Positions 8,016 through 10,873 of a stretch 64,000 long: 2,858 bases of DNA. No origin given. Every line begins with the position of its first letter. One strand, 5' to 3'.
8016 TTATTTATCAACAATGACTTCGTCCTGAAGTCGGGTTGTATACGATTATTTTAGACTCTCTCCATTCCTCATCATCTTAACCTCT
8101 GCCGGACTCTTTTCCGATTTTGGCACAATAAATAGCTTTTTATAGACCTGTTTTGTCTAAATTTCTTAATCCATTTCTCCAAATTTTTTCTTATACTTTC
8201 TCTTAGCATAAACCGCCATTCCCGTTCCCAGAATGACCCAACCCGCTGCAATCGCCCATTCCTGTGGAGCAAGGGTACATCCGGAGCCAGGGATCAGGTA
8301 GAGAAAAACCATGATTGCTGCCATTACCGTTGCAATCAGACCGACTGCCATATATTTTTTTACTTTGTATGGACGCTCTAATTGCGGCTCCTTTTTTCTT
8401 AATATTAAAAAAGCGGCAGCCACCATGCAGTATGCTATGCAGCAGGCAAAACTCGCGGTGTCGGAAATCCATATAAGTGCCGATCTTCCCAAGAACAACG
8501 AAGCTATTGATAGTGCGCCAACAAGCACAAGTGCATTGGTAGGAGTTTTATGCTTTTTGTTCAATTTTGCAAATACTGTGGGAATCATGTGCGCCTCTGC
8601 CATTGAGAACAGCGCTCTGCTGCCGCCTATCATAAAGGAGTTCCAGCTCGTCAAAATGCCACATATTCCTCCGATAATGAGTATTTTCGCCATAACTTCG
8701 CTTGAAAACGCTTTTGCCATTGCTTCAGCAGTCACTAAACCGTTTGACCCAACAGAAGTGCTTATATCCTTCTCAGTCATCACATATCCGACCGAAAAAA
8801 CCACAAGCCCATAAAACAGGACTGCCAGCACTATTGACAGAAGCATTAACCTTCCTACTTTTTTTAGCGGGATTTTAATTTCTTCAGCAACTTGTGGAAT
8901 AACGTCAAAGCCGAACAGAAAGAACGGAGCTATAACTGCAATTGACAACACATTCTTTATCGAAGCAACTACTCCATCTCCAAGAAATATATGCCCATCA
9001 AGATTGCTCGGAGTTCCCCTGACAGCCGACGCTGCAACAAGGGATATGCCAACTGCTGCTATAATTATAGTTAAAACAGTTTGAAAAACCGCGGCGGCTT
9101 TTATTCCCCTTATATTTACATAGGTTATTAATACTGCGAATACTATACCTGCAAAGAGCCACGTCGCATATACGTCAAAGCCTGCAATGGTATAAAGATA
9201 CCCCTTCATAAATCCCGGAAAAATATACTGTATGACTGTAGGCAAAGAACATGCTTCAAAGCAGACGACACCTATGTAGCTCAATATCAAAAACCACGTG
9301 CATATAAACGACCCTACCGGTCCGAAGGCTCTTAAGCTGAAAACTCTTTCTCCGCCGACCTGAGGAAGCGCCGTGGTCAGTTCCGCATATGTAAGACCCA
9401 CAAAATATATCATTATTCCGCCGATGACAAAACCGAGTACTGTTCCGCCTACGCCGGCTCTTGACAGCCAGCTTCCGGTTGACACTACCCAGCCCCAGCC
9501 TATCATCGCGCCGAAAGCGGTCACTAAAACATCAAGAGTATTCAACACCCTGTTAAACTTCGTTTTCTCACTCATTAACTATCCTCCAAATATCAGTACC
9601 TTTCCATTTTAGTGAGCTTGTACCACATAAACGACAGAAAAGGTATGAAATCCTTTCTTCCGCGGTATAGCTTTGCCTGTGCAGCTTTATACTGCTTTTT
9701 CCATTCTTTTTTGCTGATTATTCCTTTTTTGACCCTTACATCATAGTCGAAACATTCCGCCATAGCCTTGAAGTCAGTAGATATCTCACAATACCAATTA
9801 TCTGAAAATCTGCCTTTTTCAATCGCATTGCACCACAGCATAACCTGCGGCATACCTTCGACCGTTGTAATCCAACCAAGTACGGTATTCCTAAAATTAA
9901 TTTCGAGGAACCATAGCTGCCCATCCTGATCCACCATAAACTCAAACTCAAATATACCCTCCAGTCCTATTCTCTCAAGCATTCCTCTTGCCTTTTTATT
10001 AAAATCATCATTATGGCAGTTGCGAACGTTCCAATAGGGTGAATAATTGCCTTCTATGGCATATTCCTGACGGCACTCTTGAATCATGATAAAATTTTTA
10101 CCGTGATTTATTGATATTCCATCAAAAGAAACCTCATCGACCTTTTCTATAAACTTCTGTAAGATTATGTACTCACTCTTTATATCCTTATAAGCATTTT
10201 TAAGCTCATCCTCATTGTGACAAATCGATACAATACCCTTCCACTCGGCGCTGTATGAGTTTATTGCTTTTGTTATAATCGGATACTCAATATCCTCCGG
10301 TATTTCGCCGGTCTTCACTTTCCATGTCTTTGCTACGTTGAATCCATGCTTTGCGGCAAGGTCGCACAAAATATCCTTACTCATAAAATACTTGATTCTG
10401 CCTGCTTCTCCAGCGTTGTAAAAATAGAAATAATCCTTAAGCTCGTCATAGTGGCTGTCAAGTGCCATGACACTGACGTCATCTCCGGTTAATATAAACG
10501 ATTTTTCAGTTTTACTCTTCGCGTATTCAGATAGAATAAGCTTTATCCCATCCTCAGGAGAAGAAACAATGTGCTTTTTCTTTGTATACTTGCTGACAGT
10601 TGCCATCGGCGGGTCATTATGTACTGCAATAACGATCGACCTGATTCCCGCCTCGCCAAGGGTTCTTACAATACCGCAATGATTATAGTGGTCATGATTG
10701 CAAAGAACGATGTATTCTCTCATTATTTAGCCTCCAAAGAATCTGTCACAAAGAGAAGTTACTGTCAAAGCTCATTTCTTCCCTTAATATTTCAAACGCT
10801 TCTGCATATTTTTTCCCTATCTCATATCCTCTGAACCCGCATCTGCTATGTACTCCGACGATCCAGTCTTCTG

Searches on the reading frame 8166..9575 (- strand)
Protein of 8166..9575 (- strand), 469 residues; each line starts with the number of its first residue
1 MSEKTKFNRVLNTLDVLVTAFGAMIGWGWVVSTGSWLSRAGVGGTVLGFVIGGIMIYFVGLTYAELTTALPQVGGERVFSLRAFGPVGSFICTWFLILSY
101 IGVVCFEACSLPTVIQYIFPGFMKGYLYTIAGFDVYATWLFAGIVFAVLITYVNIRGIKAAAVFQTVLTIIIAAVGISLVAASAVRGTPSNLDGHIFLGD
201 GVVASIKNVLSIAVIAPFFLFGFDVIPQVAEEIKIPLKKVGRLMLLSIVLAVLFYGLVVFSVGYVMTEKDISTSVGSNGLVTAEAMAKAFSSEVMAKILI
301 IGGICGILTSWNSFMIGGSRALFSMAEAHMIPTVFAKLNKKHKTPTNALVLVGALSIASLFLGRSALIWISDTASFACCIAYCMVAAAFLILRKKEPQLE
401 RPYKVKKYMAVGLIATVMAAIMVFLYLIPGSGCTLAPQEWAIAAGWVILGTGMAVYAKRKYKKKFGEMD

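Call 5: search_protein_families(library=pfam, proteins=[window:8166-9575:-], max_evalue=0.01)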
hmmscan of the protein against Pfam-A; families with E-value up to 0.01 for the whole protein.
window:8166-9575:- (469 aa): 2 families
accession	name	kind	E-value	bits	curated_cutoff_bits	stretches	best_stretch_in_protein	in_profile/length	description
PF13520.12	AA_permease_2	-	1.6e-45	156.2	27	1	11-443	1-420/427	Amino acid permease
PF00324.27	AA_permease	-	4.6e-40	138.1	24.6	1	15-424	1-416/470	Amino acid permease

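Call 7: search_protein_families(library=ncbifam, proteins=[window:8166-9575:-], max_evalue=0.001)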
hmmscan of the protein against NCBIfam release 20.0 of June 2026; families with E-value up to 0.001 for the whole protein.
window:8166-9575:- (469 aa): 19 families
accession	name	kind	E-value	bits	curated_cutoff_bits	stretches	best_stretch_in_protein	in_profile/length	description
TIGR00909.1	2A0306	subfamily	2.8e-46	158.3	556.8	1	9-451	3-423/429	amino acid transporter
NF053761.1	BrChAATpBcaP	equivalog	1.3e-38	133.2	690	1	3-458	16-450/460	branched-chain amino acid transporter BcaP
TIGR00908.1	2A0305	equivalog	1.5e-35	123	381.75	1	11-465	14-438/442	ethanolamine permease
TIGR00906.1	2A0303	subfamily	1.4e-29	102.9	681.7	1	3-396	25-430/602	cationic amino acid transport permease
TIGR00911.1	2A0308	subfamily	2.6e-20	72.4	701.8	1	8-456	45-470/505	L-type amino acid transporter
TIGR00913.1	2A0310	subfamily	9.5e-20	70.8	578.7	1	10-441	3-440/480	amino acid permease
NF008484.0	PRK11387.1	equivalog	6.1e-18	65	716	1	3-439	8-434/471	S-methylmethionine permease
NF040513.1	antiport_TyrP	equivalog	3.8e-16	58.8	630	1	42-428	30-420/465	tyrosine-tyramine antiporter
NF008094.0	PRK10836.1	subfamily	3.9e-16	58.9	735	1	3-395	9-399/489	amino acid permease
TIGR03813.2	Gln_GABA_anti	equivalog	6.5e-16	58.4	650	1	56-434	45-429/479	glutamine/gamma-aminobutyrate antiporter GadC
TIGR00905.1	2A0302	subfamily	9.9e-16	57.6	409.05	1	8-424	6-411/473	basic amino acid/polyamine antiporter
NF008245.0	PRK11021.1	equivalog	3e-15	56.1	284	1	49-426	45-402/419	L-methionine/branched-chain amino acid transporter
NF008466.1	PRK11357.1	equivalog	3.9e-14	52.4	800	1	5-459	4-435/446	fructoselysine/psicoselysine transporter FrlA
NF007876.0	PRK10580.1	equivalog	3.5e-12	46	736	1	1-433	1-421/457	proline-specific permease ProY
NF053662.1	Glu_GABA_anti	equivalog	6.8e-12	45.1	640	1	45-460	31-447/468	glutamate/gamma-aminobutyrate antiporter GadC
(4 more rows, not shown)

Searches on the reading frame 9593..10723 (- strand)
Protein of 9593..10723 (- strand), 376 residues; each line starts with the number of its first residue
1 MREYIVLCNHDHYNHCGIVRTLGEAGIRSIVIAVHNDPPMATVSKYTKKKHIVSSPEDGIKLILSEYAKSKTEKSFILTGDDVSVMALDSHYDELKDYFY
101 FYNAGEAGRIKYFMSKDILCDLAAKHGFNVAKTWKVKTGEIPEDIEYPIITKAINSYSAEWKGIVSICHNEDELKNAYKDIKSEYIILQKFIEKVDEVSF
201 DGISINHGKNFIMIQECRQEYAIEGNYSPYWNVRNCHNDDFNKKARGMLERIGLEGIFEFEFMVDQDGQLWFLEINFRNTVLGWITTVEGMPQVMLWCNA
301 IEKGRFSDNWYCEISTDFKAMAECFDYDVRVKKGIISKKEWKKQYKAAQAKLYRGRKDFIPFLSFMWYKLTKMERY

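Call 5: search_protein_families(library=pfam, proteins=[window:9593-10723:-], max_evalue=0.01)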
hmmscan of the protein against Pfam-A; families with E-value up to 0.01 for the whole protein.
window:9593-10723:- (376 aa): 2 families
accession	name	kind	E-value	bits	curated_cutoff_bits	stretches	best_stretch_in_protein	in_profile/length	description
PF15632.11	ATPgrasp_Ter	-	0.00033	20.9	29.1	1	186-278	5-85/131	ATP-grasp in the biosynthetic pathway with Ter operon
PF07478.18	Dala_Dala_lig_C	-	0.0051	16.8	24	0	138-276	28-173/204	D-ala D-ala ligase C-terminus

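Call 7: search_protein_families(library=ncbifam, proteins=[window:9593-10723:-], max_evalue=0.001)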
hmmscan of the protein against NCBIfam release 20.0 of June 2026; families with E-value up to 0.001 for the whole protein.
window:9593-10723:- (376 aa): 14 families
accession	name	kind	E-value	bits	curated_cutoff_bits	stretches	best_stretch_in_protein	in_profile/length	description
TIGR00514.1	accC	equivalog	1.6e-06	27.2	626.5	1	137-286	143-300/449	acetyl-CoA carboxylase biotin carboxylase subunit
NF047900.1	AspMetLigLdmS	equivalog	1.6e-06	27.1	475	1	143-279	156-298/383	L-aspartate--L-methionine ligase LdmS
TIGR01142.1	purT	equivalog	8.6e-06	24.9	502.15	1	139-288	129-281/380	phosphoribosylglycinamide formyltransferase 2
NF006766.0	PRK09288.1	equivalog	8.6e-06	24.8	339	1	141-287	144-293/396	formate-dependent phosphoribosylglycinamide formyltransferase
NF006367.0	PRK08591.1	subfamily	3.8e-05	22.6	597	1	138-282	144-296/451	acetyl-CoA carboxylase biotin carboxylase subunit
TIGR01161.1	purK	equivalog_domain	3.9e-05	23.1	318.4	1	126-278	109-265/362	5-(carboxyamino)imidazole ribonucleotide synthase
NF004085.0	PRK05586.1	equivalog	4e-05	22.7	723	1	137-286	143-300/448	acetyl-CoA carboxylase biotin carboxylase subunit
NF006286.0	PRK08462.1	equivalog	5e-05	22.4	740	1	138-286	146-302/445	acetyl-CoA carboxylase biotin carboxylase subunit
NF004679.0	PRK06019.1-5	equivalog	5.4e-05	22.2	326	1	127-276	111-265/376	5-(carboxyamino)imidazole ribonucleotide synthase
TIGR01369.1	CPSaseII_lrg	equivalog_domain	8e-05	20.4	1027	1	137-280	695-842/1052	carbamoyl-phosphate synthase (glutamine-hydrolyzing) large subunit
NF004675.0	PRK06019.1-1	equivalog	0.00012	21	375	1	143-278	139-273/375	5-(carboxyamino)imidazole ribonucleotide synthase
NF053643.1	Ddl_archaea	equivalog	0.00036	19.6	500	1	145-287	138-280/367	putative pseudomurein biosynthesis ATP-grasp protein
NF005315.0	PRK06849.1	equivalog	0.00055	19.1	406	1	20-280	22-277/389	hypothetical protein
TIGR01205.1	D_ala_D_alaTIGR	subfamily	0.0008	18.5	245.65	0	141-276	141-284/318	D-alanine--D-alanine ligase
